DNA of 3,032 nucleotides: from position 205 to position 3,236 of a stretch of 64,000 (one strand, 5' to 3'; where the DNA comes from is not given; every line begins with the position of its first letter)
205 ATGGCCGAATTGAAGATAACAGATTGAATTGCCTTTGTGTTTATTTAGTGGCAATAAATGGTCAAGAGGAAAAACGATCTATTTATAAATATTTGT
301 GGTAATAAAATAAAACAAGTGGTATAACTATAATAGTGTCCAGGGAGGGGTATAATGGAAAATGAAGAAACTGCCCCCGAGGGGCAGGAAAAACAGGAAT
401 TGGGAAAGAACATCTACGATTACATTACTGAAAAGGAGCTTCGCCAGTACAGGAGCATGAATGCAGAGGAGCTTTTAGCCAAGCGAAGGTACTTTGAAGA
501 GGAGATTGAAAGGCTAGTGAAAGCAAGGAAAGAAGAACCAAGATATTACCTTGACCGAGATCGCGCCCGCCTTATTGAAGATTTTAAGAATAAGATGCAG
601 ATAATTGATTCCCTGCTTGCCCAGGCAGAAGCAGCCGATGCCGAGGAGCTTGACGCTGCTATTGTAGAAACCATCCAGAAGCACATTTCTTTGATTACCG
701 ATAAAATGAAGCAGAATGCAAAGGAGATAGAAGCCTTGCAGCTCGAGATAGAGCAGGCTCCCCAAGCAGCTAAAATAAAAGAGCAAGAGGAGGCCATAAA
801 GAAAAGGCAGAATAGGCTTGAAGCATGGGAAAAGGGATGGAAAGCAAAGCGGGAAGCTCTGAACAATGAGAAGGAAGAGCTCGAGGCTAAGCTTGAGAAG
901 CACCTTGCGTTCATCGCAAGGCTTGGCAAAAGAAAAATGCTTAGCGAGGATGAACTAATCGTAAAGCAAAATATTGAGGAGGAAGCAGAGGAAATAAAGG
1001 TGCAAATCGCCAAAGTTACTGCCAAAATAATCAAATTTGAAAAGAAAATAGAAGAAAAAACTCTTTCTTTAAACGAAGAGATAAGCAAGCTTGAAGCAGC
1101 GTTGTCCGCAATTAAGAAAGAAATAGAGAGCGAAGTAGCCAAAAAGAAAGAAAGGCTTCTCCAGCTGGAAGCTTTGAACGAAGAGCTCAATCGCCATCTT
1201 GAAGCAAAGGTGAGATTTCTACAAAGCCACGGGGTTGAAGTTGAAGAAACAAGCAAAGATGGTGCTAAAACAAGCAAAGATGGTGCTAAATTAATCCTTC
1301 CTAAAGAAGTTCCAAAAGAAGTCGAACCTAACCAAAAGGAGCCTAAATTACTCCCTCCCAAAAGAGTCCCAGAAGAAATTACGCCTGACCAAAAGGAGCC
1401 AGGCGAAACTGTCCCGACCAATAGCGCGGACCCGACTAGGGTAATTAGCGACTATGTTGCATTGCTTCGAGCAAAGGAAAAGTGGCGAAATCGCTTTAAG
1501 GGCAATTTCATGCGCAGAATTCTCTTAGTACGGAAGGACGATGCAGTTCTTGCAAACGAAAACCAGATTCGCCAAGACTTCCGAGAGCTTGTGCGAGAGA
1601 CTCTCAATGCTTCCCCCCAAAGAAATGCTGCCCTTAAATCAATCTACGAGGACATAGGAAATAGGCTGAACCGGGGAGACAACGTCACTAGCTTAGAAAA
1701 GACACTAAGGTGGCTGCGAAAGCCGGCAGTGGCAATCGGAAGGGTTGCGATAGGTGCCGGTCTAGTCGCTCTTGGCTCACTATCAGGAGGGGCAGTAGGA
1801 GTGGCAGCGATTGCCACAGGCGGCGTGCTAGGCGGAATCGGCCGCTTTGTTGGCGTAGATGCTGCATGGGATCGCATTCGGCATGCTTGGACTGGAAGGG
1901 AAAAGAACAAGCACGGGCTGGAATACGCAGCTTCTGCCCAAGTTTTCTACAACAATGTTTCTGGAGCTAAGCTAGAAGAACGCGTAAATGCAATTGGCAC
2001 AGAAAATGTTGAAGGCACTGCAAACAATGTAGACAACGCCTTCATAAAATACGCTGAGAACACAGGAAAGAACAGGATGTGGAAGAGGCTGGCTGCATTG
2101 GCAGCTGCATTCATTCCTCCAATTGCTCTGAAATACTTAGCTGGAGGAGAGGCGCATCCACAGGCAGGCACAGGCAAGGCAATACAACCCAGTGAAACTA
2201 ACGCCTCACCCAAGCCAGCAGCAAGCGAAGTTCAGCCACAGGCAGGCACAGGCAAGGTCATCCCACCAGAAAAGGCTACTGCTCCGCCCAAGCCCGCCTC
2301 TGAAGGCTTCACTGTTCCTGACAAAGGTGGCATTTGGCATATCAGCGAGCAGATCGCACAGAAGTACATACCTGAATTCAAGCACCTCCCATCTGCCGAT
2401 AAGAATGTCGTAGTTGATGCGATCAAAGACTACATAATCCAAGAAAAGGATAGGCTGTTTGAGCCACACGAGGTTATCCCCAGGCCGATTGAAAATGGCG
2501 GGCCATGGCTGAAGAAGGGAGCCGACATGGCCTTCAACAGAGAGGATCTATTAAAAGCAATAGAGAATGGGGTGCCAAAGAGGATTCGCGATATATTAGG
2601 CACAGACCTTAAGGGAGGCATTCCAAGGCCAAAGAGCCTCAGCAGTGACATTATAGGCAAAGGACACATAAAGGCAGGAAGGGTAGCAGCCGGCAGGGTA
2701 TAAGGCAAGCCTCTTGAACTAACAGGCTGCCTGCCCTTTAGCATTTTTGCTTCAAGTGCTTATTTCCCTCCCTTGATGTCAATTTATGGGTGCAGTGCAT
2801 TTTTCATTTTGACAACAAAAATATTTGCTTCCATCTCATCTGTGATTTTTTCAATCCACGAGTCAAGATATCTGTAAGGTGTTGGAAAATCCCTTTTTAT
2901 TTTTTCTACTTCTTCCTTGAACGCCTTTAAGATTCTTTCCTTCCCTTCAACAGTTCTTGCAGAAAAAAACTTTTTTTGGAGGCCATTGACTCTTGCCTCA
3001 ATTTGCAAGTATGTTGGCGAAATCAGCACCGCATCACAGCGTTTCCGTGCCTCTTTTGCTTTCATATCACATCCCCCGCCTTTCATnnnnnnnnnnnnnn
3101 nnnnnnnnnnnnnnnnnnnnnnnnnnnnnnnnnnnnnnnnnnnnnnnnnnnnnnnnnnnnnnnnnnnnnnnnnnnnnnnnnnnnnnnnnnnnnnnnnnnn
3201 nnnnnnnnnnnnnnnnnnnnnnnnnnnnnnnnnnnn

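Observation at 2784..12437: Six-gene minus-strand cluster: MoxR AAA+ ATPase, vWA protein, GXGXG beta-helix protein, 1389-aa orphan protein – a candidate MoxR-vWA ternary system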

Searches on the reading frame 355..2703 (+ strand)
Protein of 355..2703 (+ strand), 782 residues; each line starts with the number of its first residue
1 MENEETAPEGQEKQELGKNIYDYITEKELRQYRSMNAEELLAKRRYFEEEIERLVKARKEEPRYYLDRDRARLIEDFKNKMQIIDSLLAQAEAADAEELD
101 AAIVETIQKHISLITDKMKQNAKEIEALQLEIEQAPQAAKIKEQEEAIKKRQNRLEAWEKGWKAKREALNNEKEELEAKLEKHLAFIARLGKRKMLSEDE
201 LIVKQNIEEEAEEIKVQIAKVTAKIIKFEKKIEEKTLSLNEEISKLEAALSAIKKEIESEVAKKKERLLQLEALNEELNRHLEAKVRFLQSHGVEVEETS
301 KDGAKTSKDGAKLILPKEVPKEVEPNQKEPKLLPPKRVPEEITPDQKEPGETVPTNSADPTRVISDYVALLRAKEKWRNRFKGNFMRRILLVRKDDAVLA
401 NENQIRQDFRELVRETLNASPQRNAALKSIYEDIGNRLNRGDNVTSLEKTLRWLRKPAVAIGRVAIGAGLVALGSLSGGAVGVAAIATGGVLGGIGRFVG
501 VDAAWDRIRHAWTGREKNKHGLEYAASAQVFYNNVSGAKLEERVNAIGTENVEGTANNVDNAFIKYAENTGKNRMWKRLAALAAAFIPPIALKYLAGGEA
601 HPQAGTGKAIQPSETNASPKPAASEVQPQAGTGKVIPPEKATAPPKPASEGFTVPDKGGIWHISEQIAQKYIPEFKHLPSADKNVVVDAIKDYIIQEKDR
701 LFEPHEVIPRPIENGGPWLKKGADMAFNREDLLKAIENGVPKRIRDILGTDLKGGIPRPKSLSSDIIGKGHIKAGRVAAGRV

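Call 4: search_protein_families(library=pfam, proteins=[window:355-2703:+], max_evalue=0.1)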
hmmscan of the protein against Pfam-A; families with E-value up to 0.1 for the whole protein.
window:355-2703:+ (782 aa): 2 families
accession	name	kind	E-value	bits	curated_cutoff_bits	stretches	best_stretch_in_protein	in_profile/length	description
PF07609.16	DUF1572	-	0.023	14.9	23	1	73-174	10-108/163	Protein of unknown function (DUF1572)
PF04024.17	PspC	-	0.062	13.6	25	0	489-508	13-32/58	PspC domain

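Call 5: search_protein_families(library=padloc, proteins=[window:355-2703:+], max_evalue=0.1)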
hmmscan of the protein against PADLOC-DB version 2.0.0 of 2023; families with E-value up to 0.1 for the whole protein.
window:355-2703:+ (782 aa): 3 families
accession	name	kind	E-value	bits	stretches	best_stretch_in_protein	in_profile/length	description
PDLC03865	LmuB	-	0.00021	17.6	1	34-282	543-796/1007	-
PDLC04216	HEC-02B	-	0.024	12.5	1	59-92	59-92/185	-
PDLC00582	JetC3|JetC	-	0.053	9.2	1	34-301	740-1013/1472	DUF3584 domain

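Call 6: search_protein_families(library=ncbifam, proteins=[window:355-2703:+], max_evalue=0.1)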
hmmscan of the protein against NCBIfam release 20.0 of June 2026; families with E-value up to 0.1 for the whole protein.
window:355-2703:+ (782 aa): 2 families
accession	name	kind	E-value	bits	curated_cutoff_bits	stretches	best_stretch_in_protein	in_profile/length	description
NF041856.1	CrpP_rel_fam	subfamily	0.0077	16.1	35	1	143-165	31-53/54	CrpP-related protein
TIGR02168.1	SMC_prok_B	equivalog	0.096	10.4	567.35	0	32-302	676-946/1181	chromosome segregation protein SMC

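Call 90: search_protein_families(library=phrogs, proteins=[window:355-2703:+], max_evalue=0.01)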
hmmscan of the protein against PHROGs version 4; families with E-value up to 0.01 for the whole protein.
window:355-2703:+ (782 aa): 0 families

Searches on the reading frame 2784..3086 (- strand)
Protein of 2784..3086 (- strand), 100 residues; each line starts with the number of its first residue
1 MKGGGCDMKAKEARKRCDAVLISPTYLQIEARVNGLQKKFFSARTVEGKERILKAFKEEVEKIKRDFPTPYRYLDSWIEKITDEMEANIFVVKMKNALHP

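Call 4: search_protein_families(library=pfam, proteins=[window:2784-3086:-], max_evalue=0.1)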
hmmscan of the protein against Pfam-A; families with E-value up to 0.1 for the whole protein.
window:2784-3086:- (100 aa): 0 families

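Call 5: search_protein_families(library=padloc, proteins=[window:2784-3086:-], max_evalue=0.1)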
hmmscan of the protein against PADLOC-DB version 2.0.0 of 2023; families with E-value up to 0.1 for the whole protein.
window:2784-3086:- (100 aa): 0 families

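Call 6: search_protein_families(library=ncbifam, proteins=[window:2784-3086:-], max_evalue=0.1)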
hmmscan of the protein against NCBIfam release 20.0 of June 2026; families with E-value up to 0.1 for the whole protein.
window:2784-3086:- (100 aa): 0 families

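Call 90: search_protein_families(library=phrogs, proteins=[window:2784-3086:-], max_evalue=0.01)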
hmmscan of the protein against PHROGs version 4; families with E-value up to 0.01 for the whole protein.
window:2784-3086:- (100 aa): 1 family
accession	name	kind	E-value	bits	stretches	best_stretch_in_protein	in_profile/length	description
phrog_4768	-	unknown function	0.0034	17.9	1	52-96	136-180/210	-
